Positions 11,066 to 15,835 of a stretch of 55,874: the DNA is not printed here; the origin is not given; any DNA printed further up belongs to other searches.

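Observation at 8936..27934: A 6,332-aa lipid-anchored protein with a layered architecture and no catalytic motif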

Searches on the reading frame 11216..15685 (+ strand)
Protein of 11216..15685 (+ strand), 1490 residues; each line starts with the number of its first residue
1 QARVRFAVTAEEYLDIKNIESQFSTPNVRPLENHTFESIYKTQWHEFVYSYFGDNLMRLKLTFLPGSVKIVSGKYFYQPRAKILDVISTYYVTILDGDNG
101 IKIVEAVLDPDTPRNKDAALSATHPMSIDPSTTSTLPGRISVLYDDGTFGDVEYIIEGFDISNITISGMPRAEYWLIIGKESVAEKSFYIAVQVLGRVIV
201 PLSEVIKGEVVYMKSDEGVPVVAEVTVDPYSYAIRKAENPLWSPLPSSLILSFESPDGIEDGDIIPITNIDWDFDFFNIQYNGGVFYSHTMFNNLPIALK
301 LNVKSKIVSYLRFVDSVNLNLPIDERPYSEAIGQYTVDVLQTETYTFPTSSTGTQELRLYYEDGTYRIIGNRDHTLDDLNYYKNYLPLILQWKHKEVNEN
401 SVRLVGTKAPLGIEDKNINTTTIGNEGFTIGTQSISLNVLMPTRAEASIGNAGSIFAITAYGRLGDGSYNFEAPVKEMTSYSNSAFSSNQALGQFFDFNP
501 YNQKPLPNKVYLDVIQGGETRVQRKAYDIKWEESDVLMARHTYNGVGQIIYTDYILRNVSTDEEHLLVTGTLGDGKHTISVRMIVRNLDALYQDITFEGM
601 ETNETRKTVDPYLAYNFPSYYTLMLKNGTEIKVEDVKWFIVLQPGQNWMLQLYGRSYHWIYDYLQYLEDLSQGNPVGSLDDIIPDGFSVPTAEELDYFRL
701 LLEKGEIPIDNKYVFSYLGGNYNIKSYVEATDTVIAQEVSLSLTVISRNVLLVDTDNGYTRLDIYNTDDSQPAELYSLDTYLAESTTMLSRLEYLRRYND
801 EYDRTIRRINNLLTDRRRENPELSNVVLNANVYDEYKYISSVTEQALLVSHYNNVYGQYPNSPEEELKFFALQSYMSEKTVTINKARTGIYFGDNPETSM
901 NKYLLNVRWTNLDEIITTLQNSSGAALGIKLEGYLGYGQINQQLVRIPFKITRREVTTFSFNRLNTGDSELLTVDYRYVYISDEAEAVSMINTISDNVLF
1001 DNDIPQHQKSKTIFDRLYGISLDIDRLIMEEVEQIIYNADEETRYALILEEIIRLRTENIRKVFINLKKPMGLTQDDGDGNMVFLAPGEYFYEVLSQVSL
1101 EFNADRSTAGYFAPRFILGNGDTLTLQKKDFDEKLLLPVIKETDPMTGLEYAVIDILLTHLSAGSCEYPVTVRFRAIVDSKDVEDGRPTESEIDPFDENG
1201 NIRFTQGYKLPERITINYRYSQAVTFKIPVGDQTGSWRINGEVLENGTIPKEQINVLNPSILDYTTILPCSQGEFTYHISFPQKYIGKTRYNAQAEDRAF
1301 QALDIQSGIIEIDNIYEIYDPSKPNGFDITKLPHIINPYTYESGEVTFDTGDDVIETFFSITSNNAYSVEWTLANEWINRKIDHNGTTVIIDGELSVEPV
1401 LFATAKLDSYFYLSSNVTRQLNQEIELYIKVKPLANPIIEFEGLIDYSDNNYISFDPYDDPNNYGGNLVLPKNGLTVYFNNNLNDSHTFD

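Call 111: search_solved_structures(query=A7, max_evalue=1, show_alignments=2)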
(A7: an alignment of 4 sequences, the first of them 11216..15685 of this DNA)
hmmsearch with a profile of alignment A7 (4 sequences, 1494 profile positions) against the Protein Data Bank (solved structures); distinct sequences matched with E-value up to 1: 0.
